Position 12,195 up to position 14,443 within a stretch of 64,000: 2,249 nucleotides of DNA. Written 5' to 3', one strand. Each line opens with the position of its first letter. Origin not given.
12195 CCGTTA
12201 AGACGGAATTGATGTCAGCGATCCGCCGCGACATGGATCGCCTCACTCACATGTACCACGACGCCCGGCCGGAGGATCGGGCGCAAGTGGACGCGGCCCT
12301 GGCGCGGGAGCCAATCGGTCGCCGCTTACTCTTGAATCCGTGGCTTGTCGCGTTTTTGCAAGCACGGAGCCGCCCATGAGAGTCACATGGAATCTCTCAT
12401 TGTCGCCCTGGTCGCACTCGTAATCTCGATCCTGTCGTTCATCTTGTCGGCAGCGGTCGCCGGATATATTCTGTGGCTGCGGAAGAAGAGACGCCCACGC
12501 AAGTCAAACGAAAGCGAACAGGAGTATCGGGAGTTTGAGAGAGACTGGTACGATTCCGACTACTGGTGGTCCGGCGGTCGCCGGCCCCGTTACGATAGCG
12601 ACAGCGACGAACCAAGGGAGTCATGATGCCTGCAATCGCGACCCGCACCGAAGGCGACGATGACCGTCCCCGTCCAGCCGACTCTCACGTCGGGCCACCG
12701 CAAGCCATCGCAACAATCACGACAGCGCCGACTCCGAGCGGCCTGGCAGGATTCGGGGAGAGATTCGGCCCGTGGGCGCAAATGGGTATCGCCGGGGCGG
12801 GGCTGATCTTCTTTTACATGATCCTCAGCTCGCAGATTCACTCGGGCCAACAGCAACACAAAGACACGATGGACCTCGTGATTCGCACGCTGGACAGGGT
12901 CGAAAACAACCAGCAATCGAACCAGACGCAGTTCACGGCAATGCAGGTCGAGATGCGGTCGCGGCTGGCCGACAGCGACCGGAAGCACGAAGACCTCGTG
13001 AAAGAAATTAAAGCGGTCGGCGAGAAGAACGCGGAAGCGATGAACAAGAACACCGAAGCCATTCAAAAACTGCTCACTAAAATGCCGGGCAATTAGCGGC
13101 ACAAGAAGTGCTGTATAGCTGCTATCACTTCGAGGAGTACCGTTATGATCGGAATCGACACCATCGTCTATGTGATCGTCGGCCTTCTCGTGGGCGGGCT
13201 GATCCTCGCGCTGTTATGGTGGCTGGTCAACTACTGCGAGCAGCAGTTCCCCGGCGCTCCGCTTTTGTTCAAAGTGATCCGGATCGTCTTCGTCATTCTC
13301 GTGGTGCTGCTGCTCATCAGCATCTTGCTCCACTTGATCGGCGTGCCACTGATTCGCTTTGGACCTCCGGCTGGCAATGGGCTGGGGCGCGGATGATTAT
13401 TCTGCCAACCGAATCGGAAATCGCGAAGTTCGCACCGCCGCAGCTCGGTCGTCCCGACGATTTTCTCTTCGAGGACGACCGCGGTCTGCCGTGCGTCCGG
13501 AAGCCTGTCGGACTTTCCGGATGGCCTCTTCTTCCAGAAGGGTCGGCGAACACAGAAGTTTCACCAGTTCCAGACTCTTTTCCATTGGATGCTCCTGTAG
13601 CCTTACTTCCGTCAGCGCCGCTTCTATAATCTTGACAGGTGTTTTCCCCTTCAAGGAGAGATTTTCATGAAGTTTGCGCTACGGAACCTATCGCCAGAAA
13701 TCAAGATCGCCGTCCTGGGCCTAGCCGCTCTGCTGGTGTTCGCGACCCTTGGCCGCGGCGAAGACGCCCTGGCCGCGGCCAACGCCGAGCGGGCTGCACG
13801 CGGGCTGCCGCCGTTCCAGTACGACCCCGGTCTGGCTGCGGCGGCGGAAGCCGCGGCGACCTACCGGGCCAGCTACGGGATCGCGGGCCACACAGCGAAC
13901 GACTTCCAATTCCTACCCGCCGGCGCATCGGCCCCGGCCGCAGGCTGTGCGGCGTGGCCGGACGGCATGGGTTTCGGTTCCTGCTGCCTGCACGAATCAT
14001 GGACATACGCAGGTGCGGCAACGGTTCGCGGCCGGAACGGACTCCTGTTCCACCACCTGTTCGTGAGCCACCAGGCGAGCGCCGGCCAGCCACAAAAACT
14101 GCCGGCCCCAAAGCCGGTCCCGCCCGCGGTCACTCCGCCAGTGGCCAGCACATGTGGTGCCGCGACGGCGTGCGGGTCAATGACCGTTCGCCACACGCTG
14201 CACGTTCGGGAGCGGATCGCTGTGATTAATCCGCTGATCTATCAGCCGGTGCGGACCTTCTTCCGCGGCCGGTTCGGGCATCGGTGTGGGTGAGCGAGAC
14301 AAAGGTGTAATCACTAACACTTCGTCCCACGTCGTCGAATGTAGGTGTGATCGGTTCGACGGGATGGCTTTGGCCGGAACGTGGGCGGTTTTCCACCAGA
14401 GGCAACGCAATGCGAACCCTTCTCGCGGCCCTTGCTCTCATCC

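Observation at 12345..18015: Atypical lysis/secretion block: holin-like TM proteins, a CAP-like secreted protein, and a signal-peptide cysteine peptidase with a PASTA domain as endolysin candidate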

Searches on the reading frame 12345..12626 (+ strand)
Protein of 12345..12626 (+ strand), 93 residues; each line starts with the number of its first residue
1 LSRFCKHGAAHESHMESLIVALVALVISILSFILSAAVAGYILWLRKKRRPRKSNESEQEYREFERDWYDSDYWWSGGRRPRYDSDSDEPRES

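Call 4: search_protein_families(library=pfam, proteins=[window:12345-12626:+], max_evalue=1)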
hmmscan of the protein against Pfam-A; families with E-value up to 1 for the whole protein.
window:12345-12626:+ (93 aa): 4 families
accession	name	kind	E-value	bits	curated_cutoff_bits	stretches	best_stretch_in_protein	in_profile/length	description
PF18142.6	SLATT_fungal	-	0.01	16.4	26.5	1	27-78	48-98/121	SMODS and SLOG-associating 2TM effector domain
PF12297.13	EVC2_like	-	0.059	12.7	25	1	10-65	61-118/429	Ellis van Creveld protein 2 like protein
PF24057.1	DUF7358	-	0.1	12.7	27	1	14-76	41-99/229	Domain of unknown function (DUF7358)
PF04066.18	MrpF_PhaF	-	0.11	13.3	23.3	1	20-42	30-52/53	Multiple resistance and pH regulation protein F (MrpF / PhaF)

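Call 5: search_protein_families(library=phrogs, proteins=[window:12345-12626:+], max_evalue=1)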
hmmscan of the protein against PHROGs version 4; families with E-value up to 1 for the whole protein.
window:12345-12626:+ (93 aa): 10 families
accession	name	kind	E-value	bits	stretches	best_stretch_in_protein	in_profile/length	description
phrog_12460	-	unknown function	0.02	16.2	1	18-84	15-78/78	-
phrog_16606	-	unknown function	0.022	16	1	13-64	5-60/104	-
phrog_736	-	unknown function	0.064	14.4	1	20-56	10-45/112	-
phrog_23093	-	unknown function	0.094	13.7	1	20-70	6-54/59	-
phrog_9428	-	unknown function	0.15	13.2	1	26-60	4-38/107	-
phrog_17576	-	unknown function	0.19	13.1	1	15-63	1-49/129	-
phrog_15256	-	unknown function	0.25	12.3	1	13-42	8-37/52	-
phrog_27385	-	unknown function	0.27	12.1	1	32-69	12-48/71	-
phrog_13188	-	unknown function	0.33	11.9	1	18-66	16-66/90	-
phrog_32775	-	unknown function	0.63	10.4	1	13-36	3-26/283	-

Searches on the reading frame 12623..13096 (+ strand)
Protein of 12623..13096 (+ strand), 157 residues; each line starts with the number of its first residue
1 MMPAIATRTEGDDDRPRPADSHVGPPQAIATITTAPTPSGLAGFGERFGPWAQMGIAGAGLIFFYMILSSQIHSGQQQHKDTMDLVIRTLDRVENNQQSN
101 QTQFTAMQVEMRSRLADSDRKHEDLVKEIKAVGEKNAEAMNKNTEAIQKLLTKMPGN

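Call 4: search_protein_families(library=pfam, proteins=[window:12623-13096:+], max_evalue=1)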
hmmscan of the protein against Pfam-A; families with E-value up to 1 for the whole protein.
window:12623-13096:+ (157 aa): 5 families
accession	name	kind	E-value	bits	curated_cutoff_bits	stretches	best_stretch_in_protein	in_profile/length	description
PF06678.16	DUF1179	-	0.046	14.1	25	1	61-143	18-103/107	Protein of unknown function (DUF1179)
PF16763.10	Spidroin_N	-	0.11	13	27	1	67-143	19-100/125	Major ampullate spidroin 1, spider silk protein 1, N-term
PF04356.17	DUF489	-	0.16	12.4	26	1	71-148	47-123/192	Protein of unknown function (DUF489)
PF05061.18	Pox_A11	-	0.23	11.1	25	1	70-152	96-180/315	Poxvirus A11 Protein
PF04791.21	LMBR1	-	0.24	10.6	31.9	1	92-155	193-253/510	LMBR1-like membrane protein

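Call 5: search_protein_families(library=phrogs, proteins=[window:12623-13096:+], max_evalue=1)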
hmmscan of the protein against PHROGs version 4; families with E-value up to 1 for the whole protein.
window:12623-13096:+ (157 aa): 4 families
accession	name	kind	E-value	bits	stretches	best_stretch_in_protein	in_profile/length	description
phrog_16527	-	unknown function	0.17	13.5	1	108-140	54-85/119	-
phrog_5062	-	tail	0.31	10.8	1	85-154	18-83/753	tail length tape measure protein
phrog_903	-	unknown function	0.51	12.2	1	108-150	18-60/78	-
phrog_451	-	unknown function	0.85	9.6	1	79-150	18-91/461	-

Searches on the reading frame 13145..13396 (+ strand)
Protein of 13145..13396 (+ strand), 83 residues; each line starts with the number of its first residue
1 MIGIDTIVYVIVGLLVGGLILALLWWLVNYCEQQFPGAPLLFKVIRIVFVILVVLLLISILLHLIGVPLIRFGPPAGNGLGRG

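Call 4: search_protein_families(library=pfam, proteins=[window:13145-13396:+], max_evalue=1)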
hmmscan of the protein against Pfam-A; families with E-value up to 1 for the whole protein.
window:13145-13396:+ (83 aa): 1 family
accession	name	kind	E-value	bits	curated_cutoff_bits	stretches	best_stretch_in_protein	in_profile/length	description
PF02687.27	FtsX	-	0.0077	16.7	25.5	1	2-62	47-108/120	FtsX-like permease C-terminal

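Call 5: search_protein_families(library=phrogs, proteins=[window:13145-13396:+], max_evalue=1)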
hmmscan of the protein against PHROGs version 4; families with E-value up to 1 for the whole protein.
window:13145-13396:+ (83 aa): 3 families
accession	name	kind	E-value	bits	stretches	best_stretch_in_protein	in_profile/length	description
phrog_17940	-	unknown function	0.17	13.3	1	6-66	5-65/66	-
phrog_1486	-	moron, auxiliary metabolic gene and host takeover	0.19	13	1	6-72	33-107/130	membrane protein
phrog_14512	-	moron, auxiliary metabolic gene and host takeover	0.22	12.9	1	4-62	3-57/72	membrane protein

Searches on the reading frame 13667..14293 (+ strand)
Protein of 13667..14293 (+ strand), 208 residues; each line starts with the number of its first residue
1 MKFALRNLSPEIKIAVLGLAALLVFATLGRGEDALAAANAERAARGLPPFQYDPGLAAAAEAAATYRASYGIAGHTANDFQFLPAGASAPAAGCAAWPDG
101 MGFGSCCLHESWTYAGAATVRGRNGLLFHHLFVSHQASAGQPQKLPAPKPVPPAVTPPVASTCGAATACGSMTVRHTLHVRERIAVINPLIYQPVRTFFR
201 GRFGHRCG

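Call 4: search_protein_families(library=pfam, proteins=[window:13667-14293:+], max_evalue=1)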
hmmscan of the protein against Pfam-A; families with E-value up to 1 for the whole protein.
window:13667-14293:+ (208 aa): 2 families
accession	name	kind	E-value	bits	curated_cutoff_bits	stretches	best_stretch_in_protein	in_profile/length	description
PF00188.32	CAP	-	6.9e-05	24.1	21.1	1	36-78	2-44/117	Cysteine-rich secretory protein family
PF25444.1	THBD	-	0.1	12.4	27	1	51-89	4-39/66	Thrombomodulin-like domain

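Call 5: search_protein_families(library=phrogs, proteins=[window:13667-14293:+], max_evalue=1)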
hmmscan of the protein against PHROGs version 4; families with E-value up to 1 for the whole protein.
window:13667-14293:+ (208 aa): 1 family
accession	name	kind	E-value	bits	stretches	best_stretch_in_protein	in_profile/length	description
phrog_7463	-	unknown function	0.068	14.7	0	146-187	36-79/102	-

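Call 33: search_protein_families(library=ncbifam, proteins=[window:13667-14293:+], max_evalue=0.01)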
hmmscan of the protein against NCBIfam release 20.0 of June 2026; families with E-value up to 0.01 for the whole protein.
window:13667-14293:+ (208 aa): 0 families

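Call 48: search_solved_structures(query=window:13667-14293:+, max_evalue=1, show_alignments=1)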
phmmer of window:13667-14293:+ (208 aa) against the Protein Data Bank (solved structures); distinct sequences matched with E-value up to 1: 5.
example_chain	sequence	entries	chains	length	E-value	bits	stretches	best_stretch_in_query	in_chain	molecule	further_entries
2fyn_C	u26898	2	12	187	0.42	13.6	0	108-154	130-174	Ubiquinol-cytochrome c reductase iron-sulfur subunit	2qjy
6nin_C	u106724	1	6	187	0.48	13.4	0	120-154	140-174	Ubiquinol-cytochrome c reductase iron-sulfur subunit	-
5kkz_C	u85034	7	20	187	0.49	13.3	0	120-154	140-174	Ubiquinol-cytochrome c reductase iron-sulfur subunit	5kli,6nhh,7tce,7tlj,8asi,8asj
2qjk_C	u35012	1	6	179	0.68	12.9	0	108-154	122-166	Ubiquinol-cytochrome c reductase iron-sulfur subunit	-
2qjp_C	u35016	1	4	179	0.81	12.6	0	120-154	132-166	Ubiquinol-cytochrome c reductase iron-sulfur subunit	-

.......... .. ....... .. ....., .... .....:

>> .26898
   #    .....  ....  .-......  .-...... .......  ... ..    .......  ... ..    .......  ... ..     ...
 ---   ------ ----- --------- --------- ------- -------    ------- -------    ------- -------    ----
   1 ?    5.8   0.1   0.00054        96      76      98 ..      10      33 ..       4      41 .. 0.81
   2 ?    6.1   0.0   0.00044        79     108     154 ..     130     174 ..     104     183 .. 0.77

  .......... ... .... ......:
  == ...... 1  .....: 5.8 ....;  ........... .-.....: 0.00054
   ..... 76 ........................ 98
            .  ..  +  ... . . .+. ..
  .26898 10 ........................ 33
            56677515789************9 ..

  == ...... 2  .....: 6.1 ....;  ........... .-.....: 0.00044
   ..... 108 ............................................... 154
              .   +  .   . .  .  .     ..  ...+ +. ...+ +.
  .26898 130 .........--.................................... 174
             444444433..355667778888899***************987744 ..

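Call 73: find_homologous_proteins(query=window:13667-14293:+)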
Query window:13667-14293:+ (208 aa): 55 proteins with E <= 0.001 among 8000 candidates.
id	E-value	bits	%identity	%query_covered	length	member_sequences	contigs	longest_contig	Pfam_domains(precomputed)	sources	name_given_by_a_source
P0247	2.1e-134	464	100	100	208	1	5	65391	-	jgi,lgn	jgi:hypothetical protein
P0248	1.2e-86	308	71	100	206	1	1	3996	-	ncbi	-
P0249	1.8e-35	141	66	49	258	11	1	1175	-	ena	-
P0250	2.9e-33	133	66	49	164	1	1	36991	-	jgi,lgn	jgi:hypothetical protein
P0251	7.3e-33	132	58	59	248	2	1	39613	-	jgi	jgi:hypothetical protein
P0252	2.2e-32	131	67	48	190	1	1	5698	-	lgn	-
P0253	1.4e-31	128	63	50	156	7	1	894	-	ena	-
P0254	1.7e-31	128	57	59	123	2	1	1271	-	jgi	jgi:hypothetical protein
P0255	1.9e-31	127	56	54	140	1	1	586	-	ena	-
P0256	7.2e-31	126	60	51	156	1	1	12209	-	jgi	jgi:hypothetical protein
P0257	1.1e-30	125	62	50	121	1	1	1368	-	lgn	-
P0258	1.3e-30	125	63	49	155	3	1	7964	-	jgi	jgi:hypothetical protein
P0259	1.4e-30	125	66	49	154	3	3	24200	-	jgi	-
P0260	3.7e-30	123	62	49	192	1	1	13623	-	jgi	jgi:hypothetical protein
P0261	5.4e-30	123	63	49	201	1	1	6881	-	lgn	-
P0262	5.4e-30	123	59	49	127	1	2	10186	PF00188.33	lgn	-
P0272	9.4e-28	115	59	49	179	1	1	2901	PF00188.33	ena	-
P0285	2.1e-26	111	55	50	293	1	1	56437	PF00188.33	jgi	-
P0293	8.0e-24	103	61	41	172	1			PF00188.33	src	-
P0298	5.4e-19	87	43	70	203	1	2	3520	PF00188.33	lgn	-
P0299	1.2e-17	82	47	50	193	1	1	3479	PF00188.33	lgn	-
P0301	1.5e-14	72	49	49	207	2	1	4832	PF00188.33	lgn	-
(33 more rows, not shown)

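Call 79: predict_structure(alignment_id=A5)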
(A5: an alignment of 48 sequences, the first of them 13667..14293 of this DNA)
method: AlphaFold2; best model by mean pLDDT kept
length: 208 residues; sequences in the alignment: 48
mean_pLDDT: 79.4   pTM: 0.61
mean pLDDT of the five models: 79.4, 79.1, 79.0, 77.8, 76.8
residues with pLDDT >= 90: 113; 70-90: 24; 50-70: 37; < 50: 34
segments of 3 or more residues with pLDDT < 50: 169-183, 188-190, 192-194, 203-207
pLDDT, mean of each block of 10 residues (from residue 1): 77 93 77 89 98 95 95 88 94 97 97 98 97 92 71 64 51 45 48 48 47
secondary structure, 60 per line:
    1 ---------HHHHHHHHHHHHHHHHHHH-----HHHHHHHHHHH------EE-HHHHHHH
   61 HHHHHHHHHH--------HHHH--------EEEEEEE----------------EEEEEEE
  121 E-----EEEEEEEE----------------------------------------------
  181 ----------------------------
elements in order: H10-28 H34-44 H54-70 H79-82 E91-97 E114-121 E127-134

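Call 81: fold_search(model_id=the predicted structure, library=pdb)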
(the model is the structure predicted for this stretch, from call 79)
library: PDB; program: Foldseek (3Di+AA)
matches with E <= 10: 384; with E <= 0.001: 1
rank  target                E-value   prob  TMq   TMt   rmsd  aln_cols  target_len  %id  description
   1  1cfe_MODEL_1_A        4.5e-04  1.00  0.32  0.46   7.7       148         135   22  P14A, NMR, 20 STRUCTURES (released 1997-11-12)
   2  9lyt_A                1.8e-03  1.00  0.34  0.49   8.0       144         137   19  The crystal structure of Mucuna sempervirens Pathogenesis-related protein 1 (released 2026-01-07)
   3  9lyt_B                2.4e-03  1.00  0.34  0.49   8.0       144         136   19  The crystal structure of Mucuna sempervirens Pathogenesis-related protein 1 (released 2026-01-07)
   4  4aiw                  2.9e-03  1.00  0.33  0.43   7.5       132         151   14  GAPR-1 with bound inositol hexakisphosphate (released 2012-08-08)
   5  5v51_C                4.6e-03  0.97  0.28  0.43   8.9       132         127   14  Crystal Structure of MpPR-1i Soaked with Selenourea for 10 min (released 2017-08-30)
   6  1smb                  5.6e-03  0.99  0.33  0.44   8.6       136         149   13  Crystal Structure of Golgi-Associated PR-1 protein (released 2004-09-14)
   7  5vhg                  1.9e-02  0.97  0.33  0.44   8.5       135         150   12  Crystal structure of pentad mutant GAPR-1 (released 2017-09-20)
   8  5v50_C                2.6e-02  0.80  0.27  0.40   9.2       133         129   16  Crystal Structure of MpPR-1i (released 2017-08-30)
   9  5v51_A                3.0e-02  0.80  0.26  0.38   7.1       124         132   14  Crystal Structure of MpPR-1i Soaked with Selenourea for 10 min (released 2017-08-30)
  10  8th8_P                3.6e-02  0.85  0.31  0.22   7.3       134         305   15  Linker domain of Nexin-dynein regulatory complex from Tetrahymena thermophila (released 2023-09-20)
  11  5v50_A                5.7e-02  0.69  0.26  0.38   7.1       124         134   14  Crystal Structure of MpPR-1i (released 2017-08-30)
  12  5v51_F                6.5e-02  0.66  0.26  0.37   6.9       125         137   15  Crystal Structure of MpPR-1i Soaked with Selenourea for 10 min (released 2017-08-30)
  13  8tid_P                7.0e-02  0.75  0.31  0.12   6.5       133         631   14  Combined linker domain of N-DRC and associated proteins Tetrahymena (released 2023-09-27)
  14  4p27                  7.5e-02  0.66  0.28  0.36  10.2       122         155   14  Structure of Schistosoma mansoni venom allergen-like protein 4 (SmVAL4) (released 2014-08-06)
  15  5v51_D                8.5e-02  0.63  0.27  0.39   6.8       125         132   15  Crystal Structure of MpPR-1i Soaked with Selenourea for 10 min (released 2017-08-30)
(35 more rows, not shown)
